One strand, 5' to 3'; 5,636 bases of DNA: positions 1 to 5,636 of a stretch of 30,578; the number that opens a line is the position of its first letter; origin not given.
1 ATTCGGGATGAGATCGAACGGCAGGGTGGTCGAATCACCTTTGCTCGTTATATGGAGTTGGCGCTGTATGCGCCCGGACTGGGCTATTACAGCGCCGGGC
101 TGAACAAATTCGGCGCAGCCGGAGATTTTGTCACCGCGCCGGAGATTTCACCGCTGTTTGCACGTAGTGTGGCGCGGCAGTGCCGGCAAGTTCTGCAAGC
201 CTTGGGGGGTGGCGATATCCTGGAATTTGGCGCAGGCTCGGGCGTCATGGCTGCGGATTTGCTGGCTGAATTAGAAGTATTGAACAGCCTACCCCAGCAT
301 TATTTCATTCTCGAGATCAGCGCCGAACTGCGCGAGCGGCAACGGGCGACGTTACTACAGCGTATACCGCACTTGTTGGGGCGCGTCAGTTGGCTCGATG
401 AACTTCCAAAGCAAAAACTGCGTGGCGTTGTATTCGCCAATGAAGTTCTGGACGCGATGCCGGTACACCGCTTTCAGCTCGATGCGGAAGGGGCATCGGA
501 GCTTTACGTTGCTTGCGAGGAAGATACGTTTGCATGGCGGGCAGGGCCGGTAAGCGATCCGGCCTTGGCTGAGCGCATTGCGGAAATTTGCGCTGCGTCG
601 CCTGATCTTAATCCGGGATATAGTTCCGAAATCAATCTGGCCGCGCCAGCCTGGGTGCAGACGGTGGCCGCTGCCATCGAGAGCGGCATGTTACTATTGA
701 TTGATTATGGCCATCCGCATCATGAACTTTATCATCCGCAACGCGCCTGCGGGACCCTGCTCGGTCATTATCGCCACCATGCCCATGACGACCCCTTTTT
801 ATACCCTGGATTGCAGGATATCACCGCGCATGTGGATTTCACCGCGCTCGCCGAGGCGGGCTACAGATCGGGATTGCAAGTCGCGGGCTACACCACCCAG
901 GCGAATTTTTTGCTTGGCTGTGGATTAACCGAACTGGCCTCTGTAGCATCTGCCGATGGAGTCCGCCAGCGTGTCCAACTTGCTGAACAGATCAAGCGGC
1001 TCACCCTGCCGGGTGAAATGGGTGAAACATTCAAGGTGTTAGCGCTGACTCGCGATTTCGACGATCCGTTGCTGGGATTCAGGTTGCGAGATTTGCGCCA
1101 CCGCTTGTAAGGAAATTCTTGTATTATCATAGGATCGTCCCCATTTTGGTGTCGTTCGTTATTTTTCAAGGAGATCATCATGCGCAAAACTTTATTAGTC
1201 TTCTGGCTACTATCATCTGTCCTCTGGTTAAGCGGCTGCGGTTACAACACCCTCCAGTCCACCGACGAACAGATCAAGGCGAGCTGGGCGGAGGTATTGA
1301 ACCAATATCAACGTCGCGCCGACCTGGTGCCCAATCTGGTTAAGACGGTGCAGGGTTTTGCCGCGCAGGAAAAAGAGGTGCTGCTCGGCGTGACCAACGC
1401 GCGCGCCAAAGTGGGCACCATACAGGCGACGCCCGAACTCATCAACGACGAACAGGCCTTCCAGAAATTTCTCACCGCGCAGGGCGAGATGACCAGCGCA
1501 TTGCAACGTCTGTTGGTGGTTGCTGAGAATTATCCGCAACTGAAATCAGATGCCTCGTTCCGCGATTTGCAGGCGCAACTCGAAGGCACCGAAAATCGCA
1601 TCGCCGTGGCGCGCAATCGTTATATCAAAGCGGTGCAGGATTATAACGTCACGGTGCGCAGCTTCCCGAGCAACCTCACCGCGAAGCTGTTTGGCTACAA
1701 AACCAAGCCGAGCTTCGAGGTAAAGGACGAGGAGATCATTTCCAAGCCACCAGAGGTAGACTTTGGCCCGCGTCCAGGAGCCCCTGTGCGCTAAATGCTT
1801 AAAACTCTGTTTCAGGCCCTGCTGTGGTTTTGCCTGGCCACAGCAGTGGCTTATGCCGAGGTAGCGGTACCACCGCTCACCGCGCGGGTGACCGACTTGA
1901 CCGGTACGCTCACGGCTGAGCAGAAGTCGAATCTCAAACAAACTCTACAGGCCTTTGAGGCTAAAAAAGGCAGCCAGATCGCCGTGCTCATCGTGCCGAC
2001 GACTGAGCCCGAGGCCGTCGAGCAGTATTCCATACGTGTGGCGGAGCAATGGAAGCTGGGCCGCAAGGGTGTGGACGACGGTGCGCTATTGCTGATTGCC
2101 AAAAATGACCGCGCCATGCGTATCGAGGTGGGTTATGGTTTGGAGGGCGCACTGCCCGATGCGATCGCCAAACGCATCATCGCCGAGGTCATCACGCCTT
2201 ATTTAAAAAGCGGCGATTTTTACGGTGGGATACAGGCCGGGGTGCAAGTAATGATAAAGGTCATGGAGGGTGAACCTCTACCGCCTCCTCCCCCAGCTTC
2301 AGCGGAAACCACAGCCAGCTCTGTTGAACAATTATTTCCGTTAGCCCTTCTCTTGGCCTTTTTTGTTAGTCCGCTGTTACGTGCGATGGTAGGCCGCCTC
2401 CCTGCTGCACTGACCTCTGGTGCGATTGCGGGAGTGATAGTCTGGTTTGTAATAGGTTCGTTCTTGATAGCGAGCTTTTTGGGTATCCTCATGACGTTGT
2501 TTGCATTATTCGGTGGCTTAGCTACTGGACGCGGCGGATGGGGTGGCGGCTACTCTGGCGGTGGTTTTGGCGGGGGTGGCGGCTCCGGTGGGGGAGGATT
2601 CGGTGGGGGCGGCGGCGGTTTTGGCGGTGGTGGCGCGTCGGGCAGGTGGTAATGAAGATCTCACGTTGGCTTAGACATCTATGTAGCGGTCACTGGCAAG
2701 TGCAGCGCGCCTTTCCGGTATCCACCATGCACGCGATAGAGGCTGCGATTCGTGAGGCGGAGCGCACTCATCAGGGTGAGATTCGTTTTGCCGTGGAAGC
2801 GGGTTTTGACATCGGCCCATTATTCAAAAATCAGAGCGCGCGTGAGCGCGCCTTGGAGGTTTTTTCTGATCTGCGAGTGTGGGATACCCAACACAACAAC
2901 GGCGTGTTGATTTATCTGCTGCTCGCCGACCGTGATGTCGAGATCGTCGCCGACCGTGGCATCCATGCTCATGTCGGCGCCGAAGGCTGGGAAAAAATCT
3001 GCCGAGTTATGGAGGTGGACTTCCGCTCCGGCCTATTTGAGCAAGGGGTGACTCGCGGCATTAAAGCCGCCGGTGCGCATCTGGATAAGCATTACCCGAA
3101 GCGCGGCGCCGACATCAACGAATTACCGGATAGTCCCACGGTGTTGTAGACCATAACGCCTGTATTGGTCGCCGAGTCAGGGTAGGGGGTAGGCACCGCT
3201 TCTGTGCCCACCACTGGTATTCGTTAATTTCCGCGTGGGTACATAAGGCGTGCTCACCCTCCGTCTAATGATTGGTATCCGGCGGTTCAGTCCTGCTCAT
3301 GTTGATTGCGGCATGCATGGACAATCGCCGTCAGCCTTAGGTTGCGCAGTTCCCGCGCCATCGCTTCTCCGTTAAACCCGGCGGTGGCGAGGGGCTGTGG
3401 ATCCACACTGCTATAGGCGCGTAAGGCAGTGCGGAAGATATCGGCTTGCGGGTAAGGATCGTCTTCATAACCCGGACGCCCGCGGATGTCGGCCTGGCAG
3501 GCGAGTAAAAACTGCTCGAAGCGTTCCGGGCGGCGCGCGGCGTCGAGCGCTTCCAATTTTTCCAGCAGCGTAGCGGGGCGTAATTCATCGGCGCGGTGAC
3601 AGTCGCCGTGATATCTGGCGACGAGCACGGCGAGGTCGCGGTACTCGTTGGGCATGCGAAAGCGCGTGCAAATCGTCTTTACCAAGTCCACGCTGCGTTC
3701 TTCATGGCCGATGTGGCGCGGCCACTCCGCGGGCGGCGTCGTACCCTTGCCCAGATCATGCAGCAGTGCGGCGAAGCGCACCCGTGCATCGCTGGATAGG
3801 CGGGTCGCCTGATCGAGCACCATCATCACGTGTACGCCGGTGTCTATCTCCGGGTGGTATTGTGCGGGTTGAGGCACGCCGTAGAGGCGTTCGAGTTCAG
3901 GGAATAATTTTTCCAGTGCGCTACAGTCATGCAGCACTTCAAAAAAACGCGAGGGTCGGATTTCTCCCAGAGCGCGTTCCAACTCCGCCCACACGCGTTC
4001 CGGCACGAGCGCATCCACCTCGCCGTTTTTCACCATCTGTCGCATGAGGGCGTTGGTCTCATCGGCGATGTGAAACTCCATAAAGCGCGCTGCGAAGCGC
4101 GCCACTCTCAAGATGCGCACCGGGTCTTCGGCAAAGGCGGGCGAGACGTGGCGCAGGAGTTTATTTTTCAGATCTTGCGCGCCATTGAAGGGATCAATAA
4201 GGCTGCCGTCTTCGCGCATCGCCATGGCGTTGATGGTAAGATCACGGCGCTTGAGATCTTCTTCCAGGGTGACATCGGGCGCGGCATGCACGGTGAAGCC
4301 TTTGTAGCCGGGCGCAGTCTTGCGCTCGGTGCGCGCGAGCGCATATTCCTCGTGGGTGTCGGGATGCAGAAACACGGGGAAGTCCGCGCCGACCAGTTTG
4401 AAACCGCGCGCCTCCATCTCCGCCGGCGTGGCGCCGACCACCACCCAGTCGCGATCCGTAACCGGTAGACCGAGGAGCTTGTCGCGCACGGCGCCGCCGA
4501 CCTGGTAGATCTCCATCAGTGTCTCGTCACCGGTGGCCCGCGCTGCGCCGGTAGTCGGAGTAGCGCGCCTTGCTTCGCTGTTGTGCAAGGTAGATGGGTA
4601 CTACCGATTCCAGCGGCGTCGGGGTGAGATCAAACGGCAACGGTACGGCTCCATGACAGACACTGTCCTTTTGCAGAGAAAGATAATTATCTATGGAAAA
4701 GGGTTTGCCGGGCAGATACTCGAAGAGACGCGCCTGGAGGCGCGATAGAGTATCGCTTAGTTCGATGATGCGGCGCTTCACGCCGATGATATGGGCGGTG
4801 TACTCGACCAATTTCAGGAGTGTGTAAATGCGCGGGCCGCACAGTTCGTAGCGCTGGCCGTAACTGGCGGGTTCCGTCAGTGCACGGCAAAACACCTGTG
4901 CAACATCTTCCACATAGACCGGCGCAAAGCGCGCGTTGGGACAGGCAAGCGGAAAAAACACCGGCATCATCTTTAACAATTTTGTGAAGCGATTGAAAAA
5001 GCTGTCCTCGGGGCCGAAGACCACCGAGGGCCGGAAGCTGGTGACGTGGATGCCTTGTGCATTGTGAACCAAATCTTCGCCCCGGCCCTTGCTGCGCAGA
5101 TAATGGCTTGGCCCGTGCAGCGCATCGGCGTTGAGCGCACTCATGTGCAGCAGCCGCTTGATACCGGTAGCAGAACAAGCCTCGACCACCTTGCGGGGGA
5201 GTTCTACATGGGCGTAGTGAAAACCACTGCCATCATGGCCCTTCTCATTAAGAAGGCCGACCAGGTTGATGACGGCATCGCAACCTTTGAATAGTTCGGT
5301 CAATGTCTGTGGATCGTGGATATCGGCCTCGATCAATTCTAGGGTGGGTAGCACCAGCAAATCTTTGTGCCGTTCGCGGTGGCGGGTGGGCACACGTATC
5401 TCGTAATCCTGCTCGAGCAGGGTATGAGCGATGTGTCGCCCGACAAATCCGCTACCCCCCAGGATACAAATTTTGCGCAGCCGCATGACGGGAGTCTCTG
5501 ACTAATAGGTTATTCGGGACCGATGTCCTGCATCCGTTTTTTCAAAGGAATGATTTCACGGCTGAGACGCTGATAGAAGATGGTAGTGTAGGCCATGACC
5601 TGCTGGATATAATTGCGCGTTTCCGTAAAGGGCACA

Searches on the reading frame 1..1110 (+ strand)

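Call 26: search_protein_families(library=pfam, proteins=[window:1-1110:+])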
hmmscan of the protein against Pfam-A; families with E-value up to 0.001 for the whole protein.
window:1-1110:+ (369 aa): 1 family
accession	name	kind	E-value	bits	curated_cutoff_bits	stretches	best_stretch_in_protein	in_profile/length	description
PF02636.23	Methyltransf_28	-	2.8e-70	237.1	23.3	1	57-298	2-249/249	Putative S-adenosyl-L-methionine-dependent methyltransferase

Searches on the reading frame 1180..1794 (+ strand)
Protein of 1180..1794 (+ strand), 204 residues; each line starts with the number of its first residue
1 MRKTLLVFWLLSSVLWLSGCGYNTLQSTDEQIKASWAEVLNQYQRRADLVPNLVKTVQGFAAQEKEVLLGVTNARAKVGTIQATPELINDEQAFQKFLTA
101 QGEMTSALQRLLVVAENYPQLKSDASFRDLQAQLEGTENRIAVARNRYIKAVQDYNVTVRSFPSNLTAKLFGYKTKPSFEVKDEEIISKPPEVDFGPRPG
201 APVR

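Call 26: search_protein_families(library=pfam, proteins=[window:1180-1794:+])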
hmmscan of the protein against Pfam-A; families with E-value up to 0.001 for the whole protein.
window:1180-1794:+ (204 aa): 1 family
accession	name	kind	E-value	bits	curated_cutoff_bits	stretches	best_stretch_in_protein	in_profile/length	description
PF04011.17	LemA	-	6.1e-57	192.1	26.2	1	35-195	1-149/149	LemA family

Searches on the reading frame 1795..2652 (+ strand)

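Call 26: search_protein_families(library=pfam, proteins=[window:1795-2652:+])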
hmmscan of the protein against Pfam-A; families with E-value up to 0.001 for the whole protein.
window:1795-2652:+ (285 aa): 1 family
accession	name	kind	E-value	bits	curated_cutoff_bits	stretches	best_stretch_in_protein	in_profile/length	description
PF04536.20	TPM_phosphatase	-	4.3e-43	146.7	22.1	1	32-155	1-124/125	TPM domain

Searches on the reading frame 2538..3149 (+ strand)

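Call 26: search_protein_families(library=pfam, proteins=[window:2538-3149:+])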
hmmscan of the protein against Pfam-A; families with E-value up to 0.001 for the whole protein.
window:2538-3149:+ (203 aa): 1 family
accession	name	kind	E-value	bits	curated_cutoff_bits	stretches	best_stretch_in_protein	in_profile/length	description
PF04536.20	TPM_phosphatase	-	5.9e-14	52.6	22.1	1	63-179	12-123/125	TPM domain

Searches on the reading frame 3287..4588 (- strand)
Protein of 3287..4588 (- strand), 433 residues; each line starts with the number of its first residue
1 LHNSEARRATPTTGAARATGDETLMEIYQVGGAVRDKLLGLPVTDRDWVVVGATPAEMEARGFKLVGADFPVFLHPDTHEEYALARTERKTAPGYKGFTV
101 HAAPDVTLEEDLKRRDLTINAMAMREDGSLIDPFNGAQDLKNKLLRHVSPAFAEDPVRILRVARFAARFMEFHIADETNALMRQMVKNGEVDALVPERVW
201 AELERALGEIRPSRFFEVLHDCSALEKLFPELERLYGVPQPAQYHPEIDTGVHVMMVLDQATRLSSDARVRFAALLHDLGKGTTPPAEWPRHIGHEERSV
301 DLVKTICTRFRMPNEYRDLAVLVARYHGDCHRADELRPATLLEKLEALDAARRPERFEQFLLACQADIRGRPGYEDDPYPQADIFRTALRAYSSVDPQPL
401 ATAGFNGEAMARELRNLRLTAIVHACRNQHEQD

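Call 26: search_protein_families(library=pfam, proteins=[window:3287-4588:-])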
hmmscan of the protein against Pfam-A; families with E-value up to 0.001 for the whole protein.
window:3287-4588:- (433 aa): 3 families
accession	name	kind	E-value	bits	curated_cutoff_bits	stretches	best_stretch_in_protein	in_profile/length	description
PF01743.26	PolyA_pol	-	1e-19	71.5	23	1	27-146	1-126/126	Poly A polymerase head domain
PF12627.12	PolyA_pol_RNAbd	-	6.1e-10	39.1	22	1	172-233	2-61/64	Probable RNA and SrmB- binding site of polymerase A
PF01966.28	HD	-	1.9e-09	38.3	22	1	252-337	3-102/116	HD domain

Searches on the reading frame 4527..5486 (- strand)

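Call 26: search_protein_families(library=pfam, proteins=[window:4527-5486:-])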
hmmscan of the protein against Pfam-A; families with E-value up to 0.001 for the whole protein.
window:4527-5486:- (319 aa): 8 families
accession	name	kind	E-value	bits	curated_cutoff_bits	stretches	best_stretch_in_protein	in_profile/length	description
PF01370.27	Epimerase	-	1.1e-26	94.2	20.9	1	6-212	1-236/240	NAD dependent epimerase/dehydratase family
PF01073.25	3Beta_HSD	-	1.1e-20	74.3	22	2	8-120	2-119/280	3-beta hydroxysteroid dehydrogenase/isomerase family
PF13460.12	NAD_binding_10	-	1.5e-19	71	27.2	1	10-155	1-145/184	NAD(P)H-binding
PF05368.20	NmrA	-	1.6e-13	51.4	27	1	5-235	4-235/298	NmrA-like family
PF04321.23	RmlD_sub_bind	-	2e-08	34.1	27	1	5-208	2-202/287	RmlD substrate binding domain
PF07993.18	NAD_binding_4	-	8.3e-07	28.8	20.1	0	119-171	167-223/258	Male sterility protein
PF03435.24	Sacchrp_dh_NADP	-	1.2e-06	29.4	25.1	1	6-76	1-76/129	Saccharopine dehydrogenase NADP binding domain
PF16363.11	GDP_Man_Dehyd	-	2.1e-06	27.9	27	1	8-75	2-82/332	GDP-mannose 4,6 dehydratase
